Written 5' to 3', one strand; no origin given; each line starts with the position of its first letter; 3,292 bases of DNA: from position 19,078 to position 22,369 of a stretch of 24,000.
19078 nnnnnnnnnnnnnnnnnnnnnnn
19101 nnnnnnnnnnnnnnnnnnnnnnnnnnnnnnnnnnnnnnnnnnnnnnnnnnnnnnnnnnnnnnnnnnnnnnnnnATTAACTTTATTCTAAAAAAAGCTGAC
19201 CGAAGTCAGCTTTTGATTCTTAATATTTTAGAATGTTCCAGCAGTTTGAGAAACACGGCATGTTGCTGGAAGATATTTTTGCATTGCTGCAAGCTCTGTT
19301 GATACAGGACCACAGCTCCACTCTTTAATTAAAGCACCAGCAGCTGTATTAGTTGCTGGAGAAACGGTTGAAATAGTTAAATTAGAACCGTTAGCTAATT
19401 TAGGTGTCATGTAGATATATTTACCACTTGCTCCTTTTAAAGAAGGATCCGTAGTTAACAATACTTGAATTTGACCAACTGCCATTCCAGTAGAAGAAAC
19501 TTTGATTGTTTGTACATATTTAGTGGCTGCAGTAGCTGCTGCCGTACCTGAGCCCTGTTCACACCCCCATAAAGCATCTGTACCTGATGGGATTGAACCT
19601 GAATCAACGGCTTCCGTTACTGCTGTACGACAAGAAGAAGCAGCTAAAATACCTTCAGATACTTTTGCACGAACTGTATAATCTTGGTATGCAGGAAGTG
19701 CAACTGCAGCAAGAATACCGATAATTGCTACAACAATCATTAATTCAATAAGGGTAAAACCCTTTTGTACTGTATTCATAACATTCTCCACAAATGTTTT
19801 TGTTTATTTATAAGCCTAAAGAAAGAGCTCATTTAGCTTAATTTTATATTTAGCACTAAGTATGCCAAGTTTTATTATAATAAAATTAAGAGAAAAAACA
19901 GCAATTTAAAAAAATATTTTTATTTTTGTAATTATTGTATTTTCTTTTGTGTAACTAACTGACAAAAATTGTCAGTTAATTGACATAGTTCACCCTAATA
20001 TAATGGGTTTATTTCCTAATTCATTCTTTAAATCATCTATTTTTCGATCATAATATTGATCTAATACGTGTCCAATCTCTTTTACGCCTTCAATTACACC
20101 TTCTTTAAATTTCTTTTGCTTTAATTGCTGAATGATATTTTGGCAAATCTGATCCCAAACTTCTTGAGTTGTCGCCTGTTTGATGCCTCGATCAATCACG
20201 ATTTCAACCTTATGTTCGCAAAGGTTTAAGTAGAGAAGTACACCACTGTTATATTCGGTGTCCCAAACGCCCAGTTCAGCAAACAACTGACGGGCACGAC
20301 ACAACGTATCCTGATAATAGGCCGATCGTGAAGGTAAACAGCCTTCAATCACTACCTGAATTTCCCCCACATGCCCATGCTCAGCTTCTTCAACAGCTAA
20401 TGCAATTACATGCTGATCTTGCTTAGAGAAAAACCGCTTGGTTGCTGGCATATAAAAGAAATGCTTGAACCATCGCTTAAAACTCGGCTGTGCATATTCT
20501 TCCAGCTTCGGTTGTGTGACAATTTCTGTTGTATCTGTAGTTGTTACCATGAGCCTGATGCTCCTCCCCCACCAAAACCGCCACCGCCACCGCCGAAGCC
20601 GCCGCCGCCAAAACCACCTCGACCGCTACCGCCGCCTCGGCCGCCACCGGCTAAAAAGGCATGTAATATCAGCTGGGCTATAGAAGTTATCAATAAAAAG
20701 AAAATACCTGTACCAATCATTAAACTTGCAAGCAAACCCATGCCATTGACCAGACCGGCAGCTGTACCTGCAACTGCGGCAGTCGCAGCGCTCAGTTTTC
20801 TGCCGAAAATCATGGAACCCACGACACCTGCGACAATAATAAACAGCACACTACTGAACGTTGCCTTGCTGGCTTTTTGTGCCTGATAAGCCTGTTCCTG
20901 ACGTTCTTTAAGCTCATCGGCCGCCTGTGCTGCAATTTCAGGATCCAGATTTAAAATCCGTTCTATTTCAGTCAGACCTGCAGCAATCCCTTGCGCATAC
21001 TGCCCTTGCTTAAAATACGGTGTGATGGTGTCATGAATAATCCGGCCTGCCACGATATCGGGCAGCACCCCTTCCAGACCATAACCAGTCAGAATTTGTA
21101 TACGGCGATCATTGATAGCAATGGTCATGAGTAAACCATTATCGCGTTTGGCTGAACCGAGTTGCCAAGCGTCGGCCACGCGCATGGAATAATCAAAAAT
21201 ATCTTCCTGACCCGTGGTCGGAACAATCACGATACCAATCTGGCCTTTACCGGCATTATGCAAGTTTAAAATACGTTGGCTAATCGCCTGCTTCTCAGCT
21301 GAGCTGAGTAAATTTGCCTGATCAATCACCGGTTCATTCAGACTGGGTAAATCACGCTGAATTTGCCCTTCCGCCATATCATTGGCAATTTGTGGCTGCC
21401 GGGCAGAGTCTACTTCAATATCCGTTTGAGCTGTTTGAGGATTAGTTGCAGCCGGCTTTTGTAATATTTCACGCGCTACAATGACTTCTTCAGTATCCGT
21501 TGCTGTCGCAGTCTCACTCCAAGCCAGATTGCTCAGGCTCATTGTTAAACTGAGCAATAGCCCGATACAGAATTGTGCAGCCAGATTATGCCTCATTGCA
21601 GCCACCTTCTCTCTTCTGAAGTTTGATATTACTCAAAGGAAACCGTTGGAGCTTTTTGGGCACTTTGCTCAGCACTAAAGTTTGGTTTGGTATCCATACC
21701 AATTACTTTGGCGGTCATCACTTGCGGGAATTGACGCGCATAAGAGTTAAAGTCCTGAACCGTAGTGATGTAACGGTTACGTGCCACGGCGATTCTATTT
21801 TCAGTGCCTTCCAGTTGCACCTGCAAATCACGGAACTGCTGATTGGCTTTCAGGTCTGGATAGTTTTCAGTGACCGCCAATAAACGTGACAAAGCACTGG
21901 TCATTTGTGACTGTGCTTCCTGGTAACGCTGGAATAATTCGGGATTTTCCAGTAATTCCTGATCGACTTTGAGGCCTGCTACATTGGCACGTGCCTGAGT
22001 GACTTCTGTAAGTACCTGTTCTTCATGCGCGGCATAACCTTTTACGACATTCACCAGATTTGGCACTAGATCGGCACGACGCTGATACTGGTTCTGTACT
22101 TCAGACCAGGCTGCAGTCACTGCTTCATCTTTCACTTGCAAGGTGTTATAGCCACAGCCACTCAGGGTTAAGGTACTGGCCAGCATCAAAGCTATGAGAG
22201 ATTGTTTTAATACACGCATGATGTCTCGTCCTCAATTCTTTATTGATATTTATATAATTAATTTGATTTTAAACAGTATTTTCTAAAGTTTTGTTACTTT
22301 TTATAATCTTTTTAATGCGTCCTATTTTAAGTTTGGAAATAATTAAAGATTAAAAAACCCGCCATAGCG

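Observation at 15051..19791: Composite pilin-modification cassette: pilA, an O-OTase paralog, a TfpX/Y/Z-like accessory protein, and a second O-OTase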

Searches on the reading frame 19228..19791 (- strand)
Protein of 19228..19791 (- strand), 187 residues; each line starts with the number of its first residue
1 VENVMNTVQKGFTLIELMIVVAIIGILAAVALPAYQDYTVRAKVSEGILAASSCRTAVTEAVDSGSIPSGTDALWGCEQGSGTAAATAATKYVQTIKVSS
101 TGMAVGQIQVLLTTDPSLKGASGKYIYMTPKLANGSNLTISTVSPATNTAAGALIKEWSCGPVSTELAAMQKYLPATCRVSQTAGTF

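Call 3: search_protein_families(library=pfam, proteins=[window:19228-19791:-], max_evalue=0.01)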
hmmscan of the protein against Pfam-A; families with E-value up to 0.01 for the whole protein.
window:19228-19791:- (187 aa): 3 families
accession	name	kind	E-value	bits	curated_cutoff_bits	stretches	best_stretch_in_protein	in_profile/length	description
PF00114.24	Pilin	-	4.4e-13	50.5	22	1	40-179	1-108/108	Pilin (bacterial filament)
PF07963.17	N_methyl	-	6.3e-10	38.7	21.2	1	8-32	3-27/27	Prokaryotic N-terminal methylation motif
PF13416.11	SBP_bac_8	-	0.0093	16.2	27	0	53-183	157-268/279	Bacterial extracellular solute-binding protein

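Call 4: search_protein_families(library=ncbifam, proteins=[window:19228-19791:-], max_evalue=0.01)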
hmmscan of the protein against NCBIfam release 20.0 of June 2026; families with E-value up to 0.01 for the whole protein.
window:19228-19791:- (187 aa): 10 families
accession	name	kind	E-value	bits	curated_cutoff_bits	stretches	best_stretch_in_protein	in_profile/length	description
NF007862.0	PRK10574.1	equivalog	1.1e-17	64.5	138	1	8-134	3-113/145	prepilin peptidase-dependent pilin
NF041775.1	typeIV_PilA_Myxo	equivalog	1.2e-12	48.3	400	1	6-47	7-48/214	type IV pilin protein PilA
TIGR02532.1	IV_pilin_GFxxxE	domain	4.4e-10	39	16.3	1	9-32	1-24/24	prepilin-type N-terminal cleavage/methylation domain-containing protein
TIGR01708.2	typeII_sec_gspH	equivalog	1.6e-08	34.7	80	1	9-38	1-30/169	type II secretion system minor pseudopilin GspH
TIGR01710.1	typeII_sec_gspG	equivalog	1.6e-07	31.4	88.85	1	10-69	1-61/134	type II secretion system major pseudopilin GspG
NF007800.0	PRK10506.1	equivalog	1.1e-05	25.4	158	1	5-46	4-45/163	prepilin peptidase-dependent protein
NF040999.1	pilin_ComGC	equivalog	2.1e-05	24.7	75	1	9-35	1-27/84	competence type IV pilus major pilin ComGC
NF041013.1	T4P_ComGE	equivalog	8.9e-05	22.5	49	1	10-39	4-33/83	competence type IV pilus minor pilin ComGE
TIGR02596.1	TIGR02596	subfamily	0.00048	20.2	70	1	12-35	1-24/196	Verru_Chthon cassette protein D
NF033382.1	OMP_33_36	equivalog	0.0018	17.5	400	1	83-156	186-256/293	porin Omp33-36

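Call 26: search_solved_structures(query=window:19228-19791:-, max_evalue=0.001, show_alignments=3)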
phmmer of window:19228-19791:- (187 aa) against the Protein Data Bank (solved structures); distinct sequences matched with E-value up to 0.001: 21.
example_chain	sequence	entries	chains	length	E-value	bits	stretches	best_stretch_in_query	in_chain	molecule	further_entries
5kua_A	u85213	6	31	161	7.8e-21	78.3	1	12-184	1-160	pilin | Neisseria meningitidis PilE variant SB-GATDH | Neisseria meningitidis PilE, SB-DATDH variant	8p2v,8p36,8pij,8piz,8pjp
8p3b_A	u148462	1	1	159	3.6e-18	69.6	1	12-180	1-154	Fimbrial protein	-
2hi2_A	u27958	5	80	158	1.4e-17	67.7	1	12-136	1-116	Fimbrial protein | PilA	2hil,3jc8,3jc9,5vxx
1ay2_A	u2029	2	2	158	2e-17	67.2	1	12-136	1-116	TYPE 4 PILIN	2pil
9xnc_G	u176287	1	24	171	7.4e-17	65.3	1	11-164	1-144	Bacteria pilus (like)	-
9xnh_I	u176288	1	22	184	6.8e-13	52.4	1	13-182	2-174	pilus-like-gamma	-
3sok_A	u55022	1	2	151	9.5e-13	52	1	12-74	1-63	Fimbrial protein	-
1oqw_A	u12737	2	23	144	9.7e-13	51.9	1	12-134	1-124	Fimbrial protein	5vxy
8tob_GA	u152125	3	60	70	2.4e-10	44.1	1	13-75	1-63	Fimbrial protein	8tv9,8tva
8tum_e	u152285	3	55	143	3.2e-10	43.7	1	12-93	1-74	Type IV major pilin protein PilA | Pilin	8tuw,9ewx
9laa_A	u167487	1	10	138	1.3e-09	41.8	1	5-115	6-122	Type IV pilin protein PilA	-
6gv9_A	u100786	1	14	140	1.4e-09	41.6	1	12-137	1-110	Prepilin peptidase-dependent protein D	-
7tgg_A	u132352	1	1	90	1.6e-09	41.5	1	9-61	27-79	Geopilin domain 1 protein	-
9egp_A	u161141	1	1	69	4.6e-08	36.7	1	9-44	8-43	Geopilin domain 1 protein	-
2m7g_A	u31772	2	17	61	8.6e-08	35.8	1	12-61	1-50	Geopilin domain 1 protein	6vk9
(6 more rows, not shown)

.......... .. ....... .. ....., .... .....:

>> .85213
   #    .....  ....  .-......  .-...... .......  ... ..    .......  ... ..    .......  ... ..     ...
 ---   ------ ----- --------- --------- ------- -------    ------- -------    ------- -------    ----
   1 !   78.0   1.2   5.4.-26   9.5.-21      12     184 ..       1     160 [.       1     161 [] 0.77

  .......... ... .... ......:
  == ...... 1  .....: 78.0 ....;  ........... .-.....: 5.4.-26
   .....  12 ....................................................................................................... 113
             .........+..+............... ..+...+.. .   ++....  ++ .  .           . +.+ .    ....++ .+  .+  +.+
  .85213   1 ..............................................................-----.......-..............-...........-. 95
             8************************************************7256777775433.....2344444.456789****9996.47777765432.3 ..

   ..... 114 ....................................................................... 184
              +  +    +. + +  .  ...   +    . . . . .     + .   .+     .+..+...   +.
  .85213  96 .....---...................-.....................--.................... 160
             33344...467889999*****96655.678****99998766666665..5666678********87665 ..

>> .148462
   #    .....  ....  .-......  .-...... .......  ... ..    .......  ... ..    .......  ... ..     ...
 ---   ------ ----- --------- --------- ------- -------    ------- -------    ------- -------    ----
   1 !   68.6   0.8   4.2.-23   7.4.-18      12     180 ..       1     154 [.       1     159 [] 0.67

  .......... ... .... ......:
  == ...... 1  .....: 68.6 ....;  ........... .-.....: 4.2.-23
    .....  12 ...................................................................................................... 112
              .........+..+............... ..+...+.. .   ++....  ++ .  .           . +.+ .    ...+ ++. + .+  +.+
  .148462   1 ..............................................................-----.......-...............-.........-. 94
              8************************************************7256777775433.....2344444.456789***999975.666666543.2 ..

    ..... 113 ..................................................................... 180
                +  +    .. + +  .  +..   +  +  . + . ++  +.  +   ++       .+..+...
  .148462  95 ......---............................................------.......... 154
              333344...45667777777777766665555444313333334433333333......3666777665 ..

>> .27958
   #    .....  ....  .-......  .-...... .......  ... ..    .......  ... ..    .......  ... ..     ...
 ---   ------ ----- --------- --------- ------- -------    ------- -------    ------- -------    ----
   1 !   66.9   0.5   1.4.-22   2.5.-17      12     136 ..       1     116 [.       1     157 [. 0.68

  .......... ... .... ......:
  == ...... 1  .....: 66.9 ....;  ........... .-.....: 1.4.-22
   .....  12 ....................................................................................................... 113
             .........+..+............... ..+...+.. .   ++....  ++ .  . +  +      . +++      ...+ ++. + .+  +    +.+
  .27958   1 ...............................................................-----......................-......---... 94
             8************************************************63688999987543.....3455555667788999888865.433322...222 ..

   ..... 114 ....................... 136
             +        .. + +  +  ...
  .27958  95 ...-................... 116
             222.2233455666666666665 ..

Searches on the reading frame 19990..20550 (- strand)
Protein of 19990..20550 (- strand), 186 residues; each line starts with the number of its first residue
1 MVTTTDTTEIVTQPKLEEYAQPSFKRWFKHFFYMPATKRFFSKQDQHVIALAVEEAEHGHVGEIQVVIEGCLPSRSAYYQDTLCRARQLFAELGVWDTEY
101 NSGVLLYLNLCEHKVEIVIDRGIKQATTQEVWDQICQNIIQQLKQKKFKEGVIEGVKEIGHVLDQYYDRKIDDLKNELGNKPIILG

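Call 3: search_protein_families(library=pfam, proteins=[window:19990-20550:-], max_evalue=0.01)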
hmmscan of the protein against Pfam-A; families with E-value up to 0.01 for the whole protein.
window:19990-20550:- (186 aa): 1 family
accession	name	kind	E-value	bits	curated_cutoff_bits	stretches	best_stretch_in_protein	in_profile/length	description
PF04536.20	TPM_phosphatase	-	4.6e-16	59.4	22.1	1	39-161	6-124/125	TPM domain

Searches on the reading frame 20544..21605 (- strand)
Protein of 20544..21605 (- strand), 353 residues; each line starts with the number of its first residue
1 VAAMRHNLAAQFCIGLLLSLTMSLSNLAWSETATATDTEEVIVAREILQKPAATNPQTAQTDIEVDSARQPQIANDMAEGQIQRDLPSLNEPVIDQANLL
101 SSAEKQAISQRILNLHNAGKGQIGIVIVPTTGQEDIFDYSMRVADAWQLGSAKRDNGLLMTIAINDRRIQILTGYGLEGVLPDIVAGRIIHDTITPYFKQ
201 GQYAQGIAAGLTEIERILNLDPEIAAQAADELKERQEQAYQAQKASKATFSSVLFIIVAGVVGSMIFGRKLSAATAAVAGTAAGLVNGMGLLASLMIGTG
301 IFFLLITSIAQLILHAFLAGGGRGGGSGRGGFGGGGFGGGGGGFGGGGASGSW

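Call 3: search_protein_families(library=pfam, proteins=[window:20544-21605:-], max_evalue=0.01)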
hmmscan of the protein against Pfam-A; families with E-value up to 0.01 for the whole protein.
window:20544-21605:- (353 aa): 1 family
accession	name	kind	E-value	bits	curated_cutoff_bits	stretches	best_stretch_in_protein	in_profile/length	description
PF04536.20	TPM_phosphatase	-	2e-40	138.1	22.1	1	93-216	1-124/125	TPM domain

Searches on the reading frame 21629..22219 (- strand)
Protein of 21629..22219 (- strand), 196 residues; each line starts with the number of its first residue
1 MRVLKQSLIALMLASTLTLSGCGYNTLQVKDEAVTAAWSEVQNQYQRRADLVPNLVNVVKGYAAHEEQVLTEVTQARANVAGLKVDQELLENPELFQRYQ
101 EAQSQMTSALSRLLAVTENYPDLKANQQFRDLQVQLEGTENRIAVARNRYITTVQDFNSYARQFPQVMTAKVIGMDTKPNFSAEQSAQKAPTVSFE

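Call 3: search_protein_families(library=pfam, proteins=[window:21629-22219:-], max_evalue=0.01)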
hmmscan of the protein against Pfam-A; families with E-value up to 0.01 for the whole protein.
window:21629-22219:- (196 aa): 3 families
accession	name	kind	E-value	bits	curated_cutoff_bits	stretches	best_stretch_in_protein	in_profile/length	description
PF04011.17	LemA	-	6.3e-58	195.3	26.2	1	37-195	1-149/149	LemA family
PF25474.1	TPR_TmcB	-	0.00077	19.8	27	1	24-77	56-109/125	TmcB, TPR repeats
PF08956.15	DUF1869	-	0.0087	16.4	21.3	0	46-68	32-54/59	Domain of unknown function (DUF1869)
